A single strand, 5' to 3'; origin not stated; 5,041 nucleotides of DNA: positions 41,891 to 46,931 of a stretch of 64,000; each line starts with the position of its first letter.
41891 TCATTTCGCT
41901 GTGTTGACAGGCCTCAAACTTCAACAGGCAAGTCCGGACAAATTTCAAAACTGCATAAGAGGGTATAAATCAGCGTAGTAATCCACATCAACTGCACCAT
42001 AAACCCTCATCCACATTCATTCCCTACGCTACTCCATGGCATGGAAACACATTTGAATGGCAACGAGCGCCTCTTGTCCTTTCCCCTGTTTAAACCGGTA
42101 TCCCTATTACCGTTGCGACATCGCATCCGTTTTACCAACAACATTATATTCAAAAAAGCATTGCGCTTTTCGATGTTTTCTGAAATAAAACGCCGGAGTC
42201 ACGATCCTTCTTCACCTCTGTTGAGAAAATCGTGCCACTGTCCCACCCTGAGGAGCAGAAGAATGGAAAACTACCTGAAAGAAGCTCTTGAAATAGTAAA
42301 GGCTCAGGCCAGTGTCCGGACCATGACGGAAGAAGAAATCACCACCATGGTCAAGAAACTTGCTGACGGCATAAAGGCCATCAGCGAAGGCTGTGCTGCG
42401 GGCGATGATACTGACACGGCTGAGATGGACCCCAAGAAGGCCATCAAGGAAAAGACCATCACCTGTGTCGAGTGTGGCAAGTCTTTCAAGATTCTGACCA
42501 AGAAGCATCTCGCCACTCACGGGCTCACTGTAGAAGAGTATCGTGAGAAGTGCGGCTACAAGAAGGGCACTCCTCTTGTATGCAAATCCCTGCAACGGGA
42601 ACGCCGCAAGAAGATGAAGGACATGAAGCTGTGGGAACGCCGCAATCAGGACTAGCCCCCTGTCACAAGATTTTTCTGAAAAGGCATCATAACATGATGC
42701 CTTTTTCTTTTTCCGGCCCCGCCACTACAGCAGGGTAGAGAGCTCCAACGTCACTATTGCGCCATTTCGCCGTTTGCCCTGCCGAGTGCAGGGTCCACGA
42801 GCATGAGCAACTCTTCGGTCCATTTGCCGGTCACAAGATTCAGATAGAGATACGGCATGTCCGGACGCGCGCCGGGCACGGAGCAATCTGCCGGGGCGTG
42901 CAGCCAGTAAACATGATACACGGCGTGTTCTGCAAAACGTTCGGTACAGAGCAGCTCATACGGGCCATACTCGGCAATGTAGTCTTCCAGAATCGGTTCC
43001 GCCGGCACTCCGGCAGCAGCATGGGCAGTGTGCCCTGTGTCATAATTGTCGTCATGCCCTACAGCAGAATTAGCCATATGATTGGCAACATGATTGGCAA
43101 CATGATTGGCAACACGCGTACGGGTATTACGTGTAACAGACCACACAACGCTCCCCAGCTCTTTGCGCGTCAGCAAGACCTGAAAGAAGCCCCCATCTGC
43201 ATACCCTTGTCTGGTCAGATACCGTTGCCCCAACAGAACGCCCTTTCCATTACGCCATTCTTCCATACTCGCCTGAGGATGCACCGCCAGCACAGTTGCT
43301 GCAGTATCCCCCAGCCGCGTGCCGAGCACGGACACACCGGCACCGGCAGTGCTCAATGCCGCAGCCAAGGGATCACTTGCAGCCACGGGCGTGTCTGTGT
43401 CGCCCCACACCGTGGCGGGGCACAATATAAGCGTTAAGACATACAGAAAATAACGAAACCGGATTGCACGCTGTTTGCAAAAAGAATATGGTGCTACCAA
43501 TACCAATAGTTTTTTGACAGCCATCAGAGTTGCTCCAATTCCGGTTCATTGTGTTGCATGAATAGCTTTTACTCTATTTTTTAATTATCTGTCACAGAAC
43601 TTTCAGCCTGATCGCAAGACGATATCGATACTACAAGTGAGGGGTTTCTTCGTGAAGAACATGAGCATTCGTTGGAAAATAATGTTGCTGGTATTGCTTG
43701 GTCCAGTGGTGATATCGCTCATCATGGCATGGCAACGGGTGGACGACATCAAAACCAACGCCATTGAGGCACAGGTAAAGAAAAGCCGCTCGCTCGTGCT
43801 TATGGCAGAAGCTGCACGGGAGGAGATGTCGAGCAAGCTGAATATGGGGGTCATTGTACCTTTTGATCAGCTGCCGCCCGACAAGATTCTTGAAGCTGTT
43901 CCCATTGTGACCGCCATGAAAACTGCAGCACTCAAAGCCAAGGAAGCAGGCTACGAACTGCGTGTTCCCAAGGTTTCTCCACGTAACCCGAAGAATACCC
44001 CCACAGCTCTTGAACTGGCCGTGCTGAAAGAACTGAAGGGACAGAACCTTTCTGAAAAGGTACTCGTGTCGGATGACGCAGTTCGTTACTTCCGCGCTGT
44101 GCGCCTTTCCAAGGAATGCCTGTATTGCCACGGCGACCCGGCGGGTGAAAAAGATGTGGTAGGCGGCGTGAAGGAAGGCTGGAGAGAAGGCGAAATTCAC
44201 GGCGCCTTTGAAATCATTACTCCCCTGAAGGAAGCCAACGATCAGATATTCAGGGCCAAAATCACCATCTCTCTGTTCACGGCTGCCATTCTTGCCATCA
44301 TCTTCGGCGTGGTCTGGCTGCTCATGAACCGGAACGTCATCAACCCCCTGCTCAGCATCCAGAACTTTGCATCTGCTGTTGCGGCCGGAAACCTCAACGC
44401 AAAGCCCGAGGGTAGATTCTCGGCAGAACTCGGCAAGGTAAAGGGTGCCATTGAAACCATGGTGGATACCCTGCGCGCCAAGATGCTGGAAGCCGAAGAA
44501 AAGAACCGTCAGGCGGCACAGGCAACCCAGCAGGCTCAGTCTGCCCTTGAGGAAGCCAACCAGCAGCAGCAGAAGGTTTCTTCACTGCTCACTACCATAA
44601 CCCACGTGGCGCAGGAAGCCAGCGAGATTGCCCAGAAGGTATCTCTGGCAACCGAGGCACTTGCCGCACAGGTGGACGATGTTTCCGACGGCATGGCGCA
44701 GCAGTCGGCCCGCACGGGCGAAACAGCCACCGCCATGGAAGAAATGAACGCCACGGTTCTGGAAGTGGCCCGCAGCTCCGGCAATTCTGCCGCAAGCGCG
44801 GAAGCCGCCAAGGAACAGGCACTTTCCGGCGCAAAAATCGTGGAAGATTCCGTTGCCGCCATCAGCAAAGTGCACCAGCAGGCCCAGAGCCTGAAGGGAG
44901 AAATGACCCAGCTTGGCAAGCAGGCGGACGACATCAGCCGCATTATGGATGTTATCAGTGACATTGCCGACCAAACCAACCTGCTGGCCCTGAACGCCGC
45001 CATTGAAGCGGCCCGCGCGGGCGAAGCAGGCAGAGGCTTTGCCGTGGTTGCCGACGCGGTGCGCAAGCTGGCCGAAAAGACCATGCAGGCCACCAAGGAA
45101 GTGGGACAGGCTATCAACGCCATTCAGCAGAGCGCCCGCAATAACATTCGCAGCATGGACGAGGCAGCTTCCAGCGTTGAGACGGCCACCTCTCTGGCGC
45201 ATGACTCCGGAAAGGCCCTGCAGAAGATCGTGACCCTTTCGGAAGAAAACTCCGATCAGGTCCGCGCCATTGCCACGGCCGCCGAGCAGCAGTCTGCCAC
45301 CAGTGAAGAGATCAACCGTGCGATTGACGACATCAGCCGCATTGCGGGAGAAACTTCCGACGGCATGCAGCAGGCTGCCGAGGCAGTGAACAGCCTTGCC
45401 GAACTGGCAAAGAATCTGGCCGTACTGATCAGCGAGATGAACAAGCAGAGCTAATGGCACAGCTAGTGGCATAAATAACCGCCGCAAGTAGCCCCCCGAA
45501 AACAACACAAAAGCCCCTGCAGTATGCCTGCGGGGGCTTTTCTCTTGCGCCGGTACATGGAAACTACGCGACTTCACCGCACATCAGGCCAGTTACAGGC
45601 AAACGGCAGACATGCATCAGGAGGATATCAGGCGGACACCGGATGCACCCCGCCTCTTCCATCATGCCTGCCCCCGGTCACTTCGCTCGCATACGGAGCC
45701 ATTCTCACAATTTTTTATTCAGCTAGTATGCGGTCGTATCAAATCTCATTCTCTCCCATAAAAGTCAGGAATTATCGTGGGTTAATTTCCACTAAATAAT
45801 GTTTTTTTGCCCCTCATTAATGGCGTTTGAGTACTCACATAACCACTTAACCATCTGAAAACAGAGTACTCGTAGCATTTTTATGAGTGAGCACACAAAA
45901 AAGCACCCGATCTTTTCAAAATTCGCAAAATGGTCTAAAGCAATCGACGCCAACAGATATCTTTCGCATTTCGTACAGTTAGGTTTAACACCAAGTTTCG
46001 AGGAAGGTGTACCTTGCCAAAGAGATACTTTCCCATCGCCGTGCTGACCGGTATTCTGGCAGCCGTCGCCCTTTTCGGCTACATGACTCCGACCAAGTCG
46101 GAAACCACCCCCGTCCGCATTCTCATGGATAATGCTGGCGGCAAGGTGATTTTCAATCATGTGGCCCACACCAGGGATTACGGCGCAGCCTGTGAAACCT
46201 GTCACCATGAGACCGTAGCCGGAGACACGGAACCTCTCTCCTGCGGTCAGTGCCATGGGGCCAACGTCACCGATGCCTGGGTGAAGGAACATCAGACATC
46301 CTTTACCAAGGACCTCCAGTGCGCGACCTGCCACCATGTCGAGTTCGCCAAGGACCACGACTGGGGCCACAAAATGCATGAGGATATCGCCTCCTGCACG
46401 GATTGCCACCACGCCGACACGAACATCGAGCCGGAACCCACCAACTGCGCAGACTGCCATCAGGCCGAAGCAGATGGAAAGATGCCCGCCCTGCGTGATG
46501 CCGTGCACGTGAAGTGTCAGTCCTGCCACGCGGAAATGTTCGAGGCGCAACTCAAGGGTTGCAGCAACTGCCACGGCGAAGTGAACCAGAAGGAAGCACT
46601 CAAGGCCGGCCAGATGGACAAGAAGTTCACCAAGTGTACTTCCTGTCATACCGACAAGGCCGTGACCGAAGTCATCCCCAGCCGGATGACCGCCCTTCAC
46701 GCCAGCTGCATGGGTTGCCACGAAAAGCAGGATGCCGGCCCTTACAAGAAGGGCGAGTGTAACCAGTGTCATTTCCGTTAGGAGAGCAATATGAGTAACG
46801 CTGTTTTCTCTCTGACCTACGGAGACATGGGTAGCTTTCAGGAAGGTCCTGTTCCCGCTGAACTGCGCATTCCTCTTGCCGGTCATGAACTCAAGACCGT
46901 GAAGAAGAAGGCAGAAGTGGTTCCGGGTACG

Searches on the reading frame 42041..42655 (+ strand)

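Call 66: search_protein_families(library=pfam, proteins=[window:42041-42655:+], max_evalue=0.001)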
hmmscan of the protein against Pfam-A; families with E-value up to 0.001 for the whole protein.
window:42041-42655:+ (204 aa): 1 family
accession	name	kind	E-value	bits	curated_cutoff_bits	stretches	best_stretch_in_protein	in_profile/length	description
PF05443.17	ROS_MUCR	-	1.7e-41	141.5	25.4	1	78-198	2-123/123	ROS/MUCR transcriptional regulator protein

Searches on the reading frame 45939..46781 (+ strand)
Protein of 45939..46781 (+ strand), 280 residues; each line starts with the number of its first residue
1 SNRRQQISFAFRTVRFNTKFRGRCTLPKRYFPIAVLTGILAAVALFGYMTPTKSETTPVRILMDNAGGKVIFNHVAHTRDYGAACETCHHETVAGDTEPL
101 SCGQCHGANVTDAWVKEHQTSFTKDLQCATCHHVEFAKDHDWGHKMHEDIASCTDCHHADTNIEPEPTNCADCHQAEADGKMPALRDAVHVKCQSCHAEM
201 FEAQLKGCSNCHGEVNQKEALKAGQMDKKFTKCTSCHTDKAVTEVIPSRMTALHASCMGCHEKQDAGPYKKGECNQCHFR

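Call 66: search_protein_families(library=pfam, proteins=[window:45939-46781:+], max_evalue=0.001)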
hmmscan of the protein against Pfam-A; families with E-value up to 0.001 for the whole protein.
window:45939-46781:+ (280 aa): 4 families
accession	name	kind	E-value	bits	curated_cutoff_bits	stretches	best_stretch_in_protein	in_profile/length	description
PF02085.21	Cytochrom_CIII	-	2.1e-19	70.2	22.9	3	64-136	15-86/101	Class III cytochrome C family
PF14522.11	Cytochrome_C7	-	7.4e-15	55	24.8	2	117-175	4-67/67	Cytochrome c7 and related cytochrome c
PF14537.11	Cytochrom_c3_2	-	4.3e-06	27.5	25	0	80-157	4-78/79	Cytochrome c3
PF00684.25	DnaJ_CXXCXGXG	-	4.8e-05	24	32.7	0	85-132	1-48/65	DnaJ central domain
